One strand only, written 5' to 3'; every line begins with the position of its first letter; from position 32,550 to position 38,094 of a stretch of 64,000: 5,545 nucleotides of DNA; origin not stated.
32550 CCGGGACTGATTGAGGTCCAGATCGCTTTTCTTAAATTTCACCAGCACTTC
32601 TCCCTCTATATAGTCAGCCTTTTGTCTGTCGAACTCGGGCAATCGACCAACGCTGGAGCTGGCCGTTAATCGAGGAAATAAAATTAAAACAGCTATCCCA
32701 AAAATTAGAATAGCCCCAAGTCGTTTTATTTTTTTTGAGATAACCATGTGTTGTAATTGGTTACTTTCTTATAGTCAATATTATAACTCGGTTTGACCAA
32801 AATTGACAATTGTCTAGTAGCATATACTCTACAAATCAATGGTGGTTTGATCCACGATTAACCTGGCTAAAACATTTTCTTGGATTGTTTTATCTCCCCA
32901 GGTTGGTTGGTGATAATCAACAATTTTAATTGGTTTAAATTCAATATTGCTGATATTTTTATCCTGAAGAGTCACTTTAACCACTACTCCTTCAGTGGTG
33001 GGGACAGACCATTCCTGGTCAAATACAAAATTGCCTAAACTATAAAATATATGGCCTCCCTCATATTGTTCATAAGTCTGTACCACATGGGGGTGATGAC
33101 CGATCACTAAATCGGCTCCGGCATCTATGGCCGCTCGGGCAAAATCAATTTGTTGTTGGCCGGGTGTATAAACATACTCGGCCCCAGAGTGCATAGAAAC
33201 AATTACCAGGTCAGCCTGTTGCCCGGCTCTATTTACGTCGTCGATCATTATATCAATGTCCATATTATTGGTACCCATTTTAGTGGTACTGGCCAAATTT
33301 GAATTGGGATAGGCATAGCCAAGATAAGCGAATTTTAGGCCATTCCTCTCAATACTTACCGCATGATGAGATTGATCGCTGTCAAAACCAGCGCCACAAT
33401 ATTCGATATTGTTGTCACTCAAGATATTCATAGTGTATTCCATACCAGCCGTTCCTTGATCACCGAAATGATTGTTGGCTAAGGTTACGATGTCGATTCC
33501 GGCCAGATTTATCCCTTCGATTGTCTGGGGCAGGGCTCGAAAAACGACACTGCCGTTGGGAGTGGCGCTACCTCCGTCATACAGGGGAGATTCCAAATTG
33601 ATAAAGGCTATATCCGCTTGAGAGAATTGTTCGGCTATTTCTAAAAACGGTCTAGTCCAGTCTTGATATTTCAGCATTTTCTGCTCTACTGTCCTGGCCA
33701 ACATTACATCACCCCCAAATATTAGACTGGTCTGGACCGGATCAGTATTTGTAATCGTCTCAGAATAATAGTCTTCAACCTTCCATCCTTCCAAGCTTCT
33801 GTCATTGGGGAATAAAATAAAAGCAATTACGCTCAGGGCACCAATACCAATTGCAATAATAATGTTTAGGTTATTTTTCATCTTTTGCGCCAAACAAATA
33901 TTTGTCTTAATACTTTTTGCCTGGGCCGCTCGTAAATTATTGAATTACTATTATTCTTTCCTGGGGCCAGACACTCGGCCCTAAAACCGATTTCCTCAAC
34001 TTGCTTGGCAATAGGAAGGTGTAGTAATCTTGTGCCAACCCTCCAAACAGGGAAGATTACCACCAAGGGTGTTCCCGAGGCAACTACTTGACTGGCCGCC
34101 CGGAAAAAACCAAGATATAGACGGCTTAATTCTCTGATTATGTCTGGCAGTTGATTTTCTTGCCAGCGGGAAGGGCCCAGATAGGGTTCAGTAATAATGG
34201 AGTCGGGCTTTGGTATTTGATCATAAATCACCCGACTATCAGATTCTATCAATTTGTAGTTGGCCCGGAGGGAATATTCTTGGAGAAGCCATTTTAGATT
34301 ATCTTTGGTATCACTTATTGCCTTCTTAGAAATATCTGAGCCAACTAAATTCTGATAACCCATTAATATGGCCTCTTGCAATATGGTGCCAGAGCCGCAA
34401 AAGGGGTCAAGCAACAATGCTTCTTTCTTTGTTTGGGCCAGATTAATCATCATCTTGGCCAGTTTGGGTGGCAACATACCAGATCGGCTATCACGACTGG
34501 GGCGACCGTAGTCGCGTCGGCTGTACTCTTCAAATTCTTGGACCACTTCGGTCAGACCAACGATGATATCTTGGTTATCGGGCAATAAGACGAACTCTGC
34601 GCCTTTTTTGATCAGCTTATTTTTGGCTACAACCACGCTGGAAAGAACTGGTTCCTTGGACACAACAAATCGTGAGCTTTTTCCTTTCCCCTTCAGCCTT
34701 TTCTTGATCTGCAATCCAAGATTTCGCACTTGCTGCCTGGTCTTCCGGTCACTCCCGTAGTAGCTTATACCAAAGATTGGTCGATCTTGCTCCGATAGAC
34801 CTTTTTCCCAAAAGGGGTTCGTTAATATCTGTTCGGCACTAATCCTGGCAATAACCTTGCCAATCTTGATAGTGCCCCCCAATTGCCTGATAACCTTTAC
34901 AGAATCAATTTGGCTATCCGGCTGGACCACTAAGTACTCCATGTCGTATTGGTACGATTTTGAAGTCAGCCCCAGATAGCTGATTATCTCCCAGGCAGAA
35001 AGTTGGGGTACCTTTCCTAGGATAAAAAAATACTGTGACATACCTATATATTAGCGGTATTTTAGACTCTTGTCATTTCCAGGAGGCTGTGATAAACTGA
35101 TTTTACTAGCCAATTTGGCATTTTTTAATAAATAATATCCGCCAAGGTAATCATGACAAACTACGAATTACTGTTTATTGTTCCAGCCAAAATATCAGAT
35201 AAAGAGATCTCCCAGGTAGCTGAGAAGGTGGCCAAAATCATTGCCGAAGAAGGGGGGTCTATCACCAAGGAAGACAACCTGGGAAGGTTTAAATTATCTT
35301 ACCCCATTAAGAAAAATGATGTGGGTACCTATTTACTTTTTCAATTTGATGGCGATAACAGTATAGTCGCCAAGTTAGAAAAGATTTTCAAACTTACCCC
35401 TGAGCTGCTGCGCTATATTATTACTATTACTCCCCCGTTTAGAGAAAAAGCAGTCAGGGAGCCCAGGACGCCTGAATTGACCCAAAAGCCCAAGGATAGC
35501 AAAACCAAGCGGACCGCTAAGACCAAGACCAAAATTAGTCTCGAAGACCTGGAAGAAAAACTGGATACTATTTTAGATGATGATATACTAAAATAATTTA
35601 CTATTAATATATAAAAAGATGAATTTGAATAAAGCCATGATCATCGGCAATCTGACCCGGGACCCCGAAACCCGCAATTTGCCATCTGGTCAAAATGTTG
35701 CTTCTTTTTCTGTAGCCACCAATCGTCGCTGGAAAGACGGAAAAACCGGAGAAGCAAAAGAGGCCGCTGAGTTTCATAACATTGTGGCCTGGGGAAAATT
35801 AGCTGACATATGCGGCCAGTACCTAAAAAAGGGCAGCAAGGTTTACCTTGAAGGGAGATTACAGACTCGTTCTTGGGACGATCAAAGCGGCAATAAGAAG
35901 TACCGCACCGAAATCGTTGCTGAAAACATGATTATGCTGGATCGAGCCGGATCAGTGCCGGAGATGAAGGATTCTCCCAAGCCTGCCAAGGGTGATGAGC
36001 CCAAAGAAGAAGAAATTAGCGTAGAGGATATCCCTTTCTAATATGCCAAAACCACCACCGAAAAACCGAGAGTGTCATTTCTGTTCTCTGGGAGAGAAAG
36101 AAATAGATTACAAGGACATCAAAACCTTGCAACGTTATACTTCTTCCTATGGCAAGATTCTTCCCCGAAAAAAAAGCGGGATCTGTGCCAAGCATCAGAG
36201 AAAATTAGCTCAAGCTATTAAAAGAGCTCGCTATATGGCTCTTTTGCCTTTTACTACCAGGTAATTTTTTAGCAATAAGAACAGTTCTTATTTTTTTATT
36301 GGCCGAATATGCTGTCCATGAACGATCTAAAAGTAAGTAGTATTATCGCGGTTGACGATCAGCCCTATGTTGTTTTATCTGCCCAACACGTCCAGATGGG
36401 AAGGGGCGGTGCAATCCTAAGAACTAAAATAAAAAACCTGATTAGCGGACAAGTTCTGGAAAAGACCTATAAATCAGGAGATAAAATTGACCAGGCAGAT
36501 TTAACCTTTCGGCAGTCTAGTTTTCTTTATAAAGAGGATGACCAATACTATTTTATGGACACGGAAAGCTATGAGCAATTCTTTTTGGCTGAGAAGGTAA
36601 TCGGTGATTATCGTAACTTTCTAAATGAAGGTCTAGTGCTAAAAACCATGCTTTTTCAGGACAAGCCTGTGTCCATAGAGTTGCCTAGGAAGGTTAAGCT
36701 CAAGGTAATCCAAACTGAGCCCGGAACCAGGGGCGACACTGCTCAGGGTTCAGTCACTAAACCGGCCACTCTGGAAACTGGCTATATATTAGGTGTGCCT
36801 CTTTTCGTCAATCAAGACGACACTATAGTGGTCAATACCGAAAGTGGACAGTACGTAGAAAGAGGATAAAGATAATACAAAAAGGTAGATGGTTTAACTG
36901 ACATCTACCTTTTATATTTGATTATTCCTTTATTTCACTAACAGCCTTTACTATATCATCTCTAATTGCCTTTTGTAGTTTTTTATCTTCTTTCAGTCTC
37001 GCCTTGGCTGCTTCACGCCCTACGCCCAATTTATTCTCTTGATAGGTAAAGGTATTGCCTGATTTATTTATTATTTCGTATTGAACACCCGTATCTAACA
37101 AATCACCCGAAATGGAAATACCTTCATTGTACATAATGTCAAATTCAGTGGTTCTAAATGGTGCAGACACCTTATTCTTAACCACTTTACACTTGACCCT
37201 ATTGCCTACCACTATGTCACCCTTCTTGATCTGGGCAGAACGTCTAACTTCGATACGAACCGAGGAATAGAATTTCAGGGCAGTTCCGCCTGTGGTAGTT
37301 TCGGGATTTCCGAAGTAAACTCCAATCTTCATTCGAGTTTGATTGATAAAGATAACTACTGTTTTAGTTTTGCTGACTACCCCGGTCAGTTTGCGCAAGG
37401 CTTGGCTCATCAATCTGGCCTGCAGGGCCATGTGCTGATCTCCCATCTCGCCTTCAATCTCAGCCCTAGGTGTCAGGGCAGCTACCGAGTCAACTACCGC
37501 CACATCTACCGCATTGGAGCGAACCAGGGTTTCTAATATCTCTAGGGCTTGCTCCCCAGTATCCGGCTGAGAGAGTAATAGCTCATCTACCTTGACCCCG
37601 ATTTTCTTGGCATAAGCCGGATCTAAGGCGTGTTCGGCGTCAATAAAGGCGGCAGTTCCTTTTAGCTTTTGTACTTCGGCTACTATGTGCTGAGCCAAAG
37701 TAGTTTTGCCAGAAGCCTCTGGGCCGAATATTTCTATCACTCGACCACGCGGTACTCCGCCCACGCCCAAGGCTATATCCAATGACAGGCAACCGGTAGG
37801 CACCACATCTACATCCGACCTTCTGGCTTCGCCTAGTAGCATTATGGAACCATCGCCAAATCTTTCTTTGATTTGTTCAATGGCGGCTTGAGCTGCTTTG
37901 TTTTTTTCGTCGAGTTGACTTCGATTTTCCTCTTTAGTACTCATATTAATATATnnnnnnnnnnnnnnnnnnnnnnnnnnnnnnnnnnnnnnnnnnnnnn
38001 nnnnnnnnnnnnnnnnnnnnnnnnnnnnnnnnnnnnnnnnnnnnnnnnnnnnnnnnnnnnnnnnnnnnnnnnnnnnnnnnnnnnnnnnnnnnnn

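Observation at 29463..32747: Subtilase with its own near-consensus promoter fused to the shared propeller module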

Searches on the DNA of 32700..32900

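Call 87: search_rna_families(source=window, start=32700, end=32900, threshold=evalue, max_evalue=1)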
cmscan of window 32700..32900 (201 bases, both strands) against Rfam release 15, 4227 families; matches with E-value up to 1: 1.
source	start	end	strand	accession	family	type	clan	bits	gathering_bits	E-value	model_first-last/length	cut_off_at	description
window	32828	32894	+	RF00580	SNORD91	Gene; snRNA; snoRNA; CD-box;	-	22.7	51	0.065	1-95/95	no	Small nucleolar RNA SNORD91 family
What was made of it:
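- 32748..32779 (-): Short leader without a Shine-Dalgarno motif. No Rfam element here; only a chance-level hit (call 87).
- Tried and rejected: RNA element in the leader: none found (call 87).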

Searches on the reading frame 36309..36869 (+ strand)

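Call 65: search_protein_families(library=pfam, proteins=[window:36309-36869:+], max_evalue=0.0001)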
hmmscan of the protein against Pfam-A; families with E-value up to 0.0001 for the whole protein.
window:36309-36869:+ (186 aa): 3 families
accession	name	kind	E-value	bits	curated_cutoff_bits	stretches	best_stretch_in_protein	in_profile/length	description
PF09285.17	Elong-fact-P_C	-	5.5e-24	84.1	25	1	129-185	1-56/56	Elongation factor P, C-terminal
PF08207.18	EFP_N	-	4e-21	75.2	23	1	3-60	1-58/58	Elongation factor P (EF-P) KOW-like domain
PF01132.26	EFP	-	1e-16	61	27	1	69-121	2-54/54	Elongation factor P (EF-P) OB domain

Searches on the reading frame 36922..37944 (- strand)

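Call 65: search_protein_families(library=pfam, proteins=[window:36922-37944:-], max_evalue=0.0001)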
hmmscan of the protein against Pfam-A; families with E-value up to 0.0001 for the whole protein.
window:36922-37944:- (340 aa): 5 families
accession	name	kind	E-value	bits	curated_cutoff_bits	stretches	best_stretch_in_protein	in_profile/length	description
PF00154.27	RecA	-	6.7e-133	442.5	27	1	16-277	1-262/262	recA bacterial DNA recombination protein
PF21096.2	RecA_C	-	6.8e-14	52.2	27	1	280-334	1-55/57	RecA C-terminal domain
PF08423.17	Rad51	-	3.8e-09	36.6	22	1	41-236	1-212/244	Rad51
PF06745.19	ATPase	-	1.6e-06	28.1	26.6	0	48-93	1-46/231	KaiC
PF01637.24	ATPase_2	-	1.2e-05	25.7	33.2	1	69-200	22-116/225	ATPase domain predominantly from Archaea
